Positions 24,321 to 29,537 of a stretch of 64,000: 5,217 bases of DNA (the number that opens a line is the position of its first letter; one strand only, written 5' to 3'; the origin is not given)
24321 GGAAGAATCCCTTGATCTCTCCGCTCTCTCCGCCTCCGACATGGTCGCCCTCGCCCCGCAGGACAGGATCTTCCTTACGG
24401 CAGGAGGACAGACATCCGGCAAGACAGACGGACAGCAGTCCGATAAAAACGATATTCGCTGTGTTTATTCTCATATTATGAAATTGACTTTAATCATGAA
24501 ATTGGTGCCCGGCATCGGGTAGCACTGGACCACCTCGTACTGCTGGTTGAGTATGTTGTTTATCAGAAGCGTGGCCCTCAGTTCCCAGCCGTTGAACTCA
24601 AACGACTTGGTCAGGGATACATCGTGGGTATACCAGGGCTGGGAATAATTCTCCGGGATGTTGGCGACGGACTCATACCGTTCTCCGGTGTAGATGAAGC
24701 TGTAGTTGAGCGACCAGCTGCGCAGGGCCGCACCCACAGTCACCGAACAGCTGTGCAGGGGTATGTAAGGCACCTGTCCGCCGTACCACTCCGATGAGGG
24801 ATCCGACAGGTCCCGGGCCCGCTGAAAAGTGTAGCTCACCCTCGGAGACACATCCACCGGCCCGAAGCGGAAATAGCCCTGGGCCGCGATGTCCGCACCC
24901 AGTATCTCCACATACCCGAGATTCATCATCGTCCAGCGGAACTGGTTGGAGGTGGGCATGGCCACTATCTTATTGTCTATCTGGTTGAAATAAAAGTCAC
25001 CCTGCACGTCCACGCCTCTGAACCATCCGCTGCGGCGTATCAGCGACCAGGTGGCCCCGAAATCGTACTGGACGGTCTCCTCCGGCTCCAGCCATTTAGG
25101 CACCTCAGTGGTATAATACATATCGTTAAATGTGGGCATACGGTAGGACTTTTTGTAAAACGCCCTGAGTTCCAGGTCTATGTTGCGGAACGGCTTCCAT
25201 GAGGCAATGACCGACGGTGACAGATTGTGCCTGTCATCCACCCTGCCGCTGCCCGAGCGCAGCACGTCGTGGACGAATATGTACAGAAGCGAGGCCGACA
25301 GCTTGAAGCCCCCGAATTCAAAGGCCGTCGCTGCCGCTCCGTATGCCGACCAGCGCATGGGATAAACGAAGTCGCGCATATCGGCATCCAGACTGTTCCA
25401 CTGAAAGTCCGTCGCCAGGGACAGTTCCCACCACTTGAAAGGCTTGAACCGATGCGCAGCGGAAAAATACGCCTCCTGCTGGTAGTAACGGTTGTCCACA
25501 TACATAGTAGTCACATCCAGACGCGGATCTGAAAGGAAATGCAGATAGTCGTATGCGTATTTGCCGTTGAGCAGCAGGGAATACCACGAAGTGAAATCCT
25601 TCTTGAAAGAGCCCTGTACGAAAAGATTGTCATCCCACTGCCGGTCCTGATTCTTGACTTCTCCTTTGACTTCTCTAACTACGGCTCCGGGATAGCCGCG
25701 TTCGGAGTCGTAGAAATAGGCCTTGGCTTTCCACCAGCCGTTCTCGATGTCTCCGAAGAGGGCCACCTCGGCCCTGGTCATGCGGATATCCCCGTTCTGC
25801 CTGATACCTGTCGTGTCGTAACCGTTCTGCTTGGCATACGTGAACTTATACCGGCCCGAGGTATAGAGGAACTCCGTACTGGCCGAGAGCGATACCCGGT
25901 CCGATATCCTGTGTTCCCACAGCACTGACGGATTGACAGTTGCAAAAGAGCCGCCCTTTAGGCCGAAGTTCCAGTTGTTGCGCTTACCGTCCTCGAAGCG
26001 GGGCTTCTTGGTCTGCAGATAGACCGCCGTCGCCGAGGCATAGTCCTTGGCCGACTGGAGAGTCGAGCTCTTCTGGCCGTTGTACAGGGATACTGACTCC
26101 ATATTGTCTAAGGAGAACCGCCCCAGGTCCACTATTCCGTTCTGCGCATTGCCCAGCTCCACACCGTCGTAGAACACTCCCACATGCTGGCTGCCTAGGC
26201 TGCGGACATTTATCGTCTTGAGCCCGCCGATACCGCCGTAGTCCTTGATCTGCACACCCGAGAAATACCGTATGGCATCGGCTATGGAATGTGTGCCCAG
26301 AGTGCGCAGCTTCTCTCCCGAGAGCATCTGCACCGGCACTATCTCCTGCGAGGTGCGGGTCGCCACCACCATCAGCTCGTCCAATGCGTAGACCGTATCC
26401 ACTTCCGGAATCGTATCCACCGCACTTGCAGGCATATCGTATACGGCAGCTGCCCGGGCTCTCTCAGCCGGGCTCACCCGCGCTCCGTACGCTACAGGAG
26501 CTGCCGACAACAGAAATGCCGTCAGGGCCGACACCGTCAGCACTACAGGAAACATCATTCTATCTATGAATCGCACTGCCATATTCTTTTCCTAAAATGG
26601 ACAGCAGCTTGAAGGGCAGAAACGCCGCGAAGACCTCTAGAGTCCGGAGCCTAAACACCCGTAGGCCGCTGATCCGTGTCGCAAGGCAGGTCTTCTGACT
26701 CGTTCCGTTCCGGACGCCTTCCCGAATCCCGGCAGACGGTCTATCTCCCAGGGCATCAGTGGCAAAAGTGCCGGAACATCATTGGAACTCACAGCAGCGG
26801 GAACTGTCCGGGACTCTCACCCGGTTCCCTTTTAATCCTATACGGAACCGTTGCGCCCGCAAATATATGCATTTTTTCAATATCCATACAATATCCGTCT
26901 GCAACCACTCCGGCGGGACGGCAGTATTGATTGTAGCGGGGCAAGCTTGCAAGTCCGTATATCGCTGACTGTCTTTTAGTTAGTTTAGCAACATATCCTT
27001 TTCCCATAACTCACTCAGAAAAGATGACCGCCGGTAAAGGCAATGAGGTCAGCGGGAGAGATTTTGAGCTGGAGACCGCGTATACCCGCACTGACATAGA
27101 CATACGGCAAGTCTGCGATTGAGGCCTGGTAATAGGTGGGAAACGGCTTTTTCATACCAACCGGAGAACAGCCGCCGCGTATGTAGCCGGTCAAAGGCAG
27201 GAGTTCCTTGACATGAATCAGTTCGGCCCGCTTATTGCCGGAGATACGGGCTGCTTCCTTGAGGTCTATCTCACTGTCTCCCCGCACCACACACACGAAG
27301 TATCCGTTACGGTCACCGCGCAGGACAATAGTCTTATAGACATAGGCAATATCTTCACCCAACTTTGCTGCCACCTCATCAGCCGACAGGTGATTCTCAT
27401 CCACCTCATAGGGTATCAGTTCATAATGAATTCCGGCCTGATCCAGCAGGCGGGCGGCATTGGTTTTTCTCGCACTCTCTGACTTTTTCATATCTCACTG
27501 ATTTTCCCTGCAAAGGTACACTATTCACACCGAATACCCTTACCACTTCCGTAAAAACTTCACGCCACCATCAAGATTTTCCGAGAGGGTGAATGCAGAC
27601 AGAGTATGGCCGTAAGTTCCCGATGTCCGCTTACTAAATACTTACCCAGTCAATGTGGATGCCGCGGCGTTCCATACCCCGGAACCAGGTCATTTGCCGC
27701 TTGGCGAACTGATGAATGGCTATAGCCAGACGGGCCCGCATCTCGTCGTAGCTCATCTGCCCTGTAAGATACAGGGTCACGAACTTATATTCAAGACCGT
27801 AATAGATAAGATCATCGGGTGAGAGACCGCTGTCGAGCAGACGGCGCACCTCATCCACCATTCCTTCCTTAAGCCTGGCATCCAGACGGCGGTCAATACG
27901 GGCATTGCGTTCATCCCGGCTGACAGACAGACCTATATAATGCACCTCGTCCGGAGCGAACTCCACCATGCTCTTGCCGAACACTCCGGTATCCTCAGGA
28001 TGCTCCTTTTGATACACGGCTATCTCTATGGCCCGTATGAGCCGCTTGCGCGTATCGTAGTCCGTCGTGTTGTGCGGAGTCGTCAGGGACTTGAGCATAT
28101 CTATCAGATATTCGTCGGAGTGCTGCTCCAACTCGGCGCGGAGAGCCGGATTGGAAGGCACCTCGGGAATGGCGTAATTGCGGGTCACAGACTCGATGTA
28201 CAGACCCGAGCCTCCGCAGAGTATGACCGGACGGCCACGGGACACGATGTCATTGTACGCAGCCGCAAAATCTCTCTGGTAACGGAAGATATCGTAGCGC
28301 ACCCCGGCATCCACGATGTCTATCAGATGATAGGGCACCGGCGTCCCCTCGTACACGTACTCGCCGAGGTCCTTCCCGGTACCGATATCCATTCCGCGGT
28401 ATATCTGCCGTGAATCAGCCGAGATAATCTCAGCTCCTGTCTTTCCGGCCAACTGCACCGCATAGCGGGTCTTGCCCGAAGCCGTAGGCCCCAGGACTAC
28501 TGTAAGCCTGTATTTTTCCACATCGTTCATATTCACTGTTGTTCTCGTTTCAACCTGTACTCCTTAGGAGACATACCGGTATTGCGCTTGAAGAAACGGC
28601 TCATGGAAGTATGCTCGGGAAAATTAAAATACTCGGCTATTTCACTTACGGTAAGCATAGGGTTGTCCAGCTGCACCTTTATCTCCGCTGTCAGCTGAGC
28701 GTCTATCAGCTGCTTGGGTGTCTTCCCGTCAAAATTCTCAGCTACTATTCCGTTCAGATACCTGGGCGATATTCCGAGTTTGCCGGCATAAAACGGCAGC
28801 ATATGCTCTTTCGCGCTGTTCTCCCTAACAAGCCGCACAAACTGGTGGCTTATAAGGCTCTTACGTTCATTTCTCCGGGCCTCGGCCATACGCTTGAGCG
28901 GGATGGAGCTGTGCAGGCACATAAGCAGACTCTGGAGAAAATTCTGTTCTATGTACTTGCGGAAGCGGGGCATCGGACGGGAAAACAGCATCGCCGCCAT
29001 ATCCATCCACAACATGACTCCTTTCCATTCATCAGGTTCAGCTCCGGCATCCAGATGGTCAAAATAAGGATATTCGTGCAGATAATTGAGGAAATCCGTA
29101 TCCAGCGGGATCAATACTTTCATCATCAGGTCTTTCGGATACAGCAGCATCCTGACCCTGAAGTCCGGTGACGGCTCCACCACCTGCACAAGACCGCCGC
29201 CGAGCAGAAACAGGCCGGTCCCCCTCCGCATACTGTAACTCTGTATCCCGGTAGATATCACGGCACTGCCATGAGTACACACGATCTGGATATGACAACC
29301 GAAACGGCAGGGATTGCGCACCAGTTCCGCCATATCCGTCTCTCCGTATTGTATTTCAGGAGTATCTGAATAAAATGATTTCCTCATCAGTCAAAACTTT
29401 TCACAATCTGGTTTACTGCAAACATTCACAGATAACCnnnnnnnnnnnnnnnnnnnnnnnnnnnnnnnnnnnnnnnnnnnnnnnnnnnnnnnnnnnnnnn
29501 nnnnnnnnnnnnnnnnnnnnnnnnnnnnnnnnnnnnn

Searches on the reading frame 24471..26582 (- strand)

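Call 33: search_protein_families(library=pfam, proteins=[window:24471-26582:-], max_evalue=0.00001)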
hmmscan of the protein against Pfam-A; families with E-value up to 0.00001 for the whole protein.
window:24471-26582:- (703 aa): 1 family
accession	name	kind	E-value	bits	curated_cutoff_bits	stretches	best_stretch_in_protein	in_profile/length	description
PF07715.20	Plug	-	1e-14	55.4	23.9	1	82-175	7-99/107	TonB-dependent Receptor Plug Domain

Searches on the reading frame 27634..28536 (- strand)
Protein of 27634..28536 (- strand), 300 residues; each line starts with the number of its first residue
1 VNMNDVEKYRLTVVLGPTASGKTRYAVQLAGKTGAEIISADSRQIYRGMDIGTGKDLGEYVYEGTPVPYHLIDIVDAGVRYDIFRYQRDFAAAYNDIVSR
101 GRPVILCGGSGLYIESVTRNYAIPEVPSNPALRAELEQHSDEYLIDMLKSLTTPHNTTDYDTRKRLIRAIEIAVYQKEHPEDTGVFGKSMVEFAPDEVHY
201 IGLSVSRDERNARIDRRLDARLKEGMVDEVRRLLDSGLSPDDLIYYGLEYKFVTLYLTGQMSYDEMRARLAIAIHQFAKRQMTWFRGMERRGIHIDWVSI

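Call 33: search_protein_families(library=pfam, proteins=[window:27634-28536:-], max_evalue=0.00001)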
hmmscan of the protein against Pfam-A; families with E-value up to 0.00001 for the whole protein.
window:27634-28536:- (300 aa): 2 families
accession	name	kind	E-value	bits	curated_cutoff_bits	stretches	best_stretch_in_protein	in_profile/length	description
PF01715.23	IPPT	-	7.4e-60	203.1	23.6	1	44-287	1-242/243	IPP transferase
PF01745.22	IPT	-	6.9e-08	32.6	20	1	11-110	3-99/233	Isopentenyl transferase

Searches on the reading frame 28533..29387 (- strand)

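Call 33: search_protein_families(library=pfam, proteins=[window:28533-29387:-], max_evalue=0.00001)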
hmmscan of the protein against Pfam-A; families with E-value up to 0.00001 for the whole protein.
window:28533-29387:- (284 aa): 1 family
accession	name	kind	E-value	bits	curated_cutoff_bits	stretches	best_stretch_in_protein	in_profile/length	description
PF12833.13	HTH_18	-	8e-15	55.3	33.6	1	200-278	1-78/80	Helix-turn-helix domain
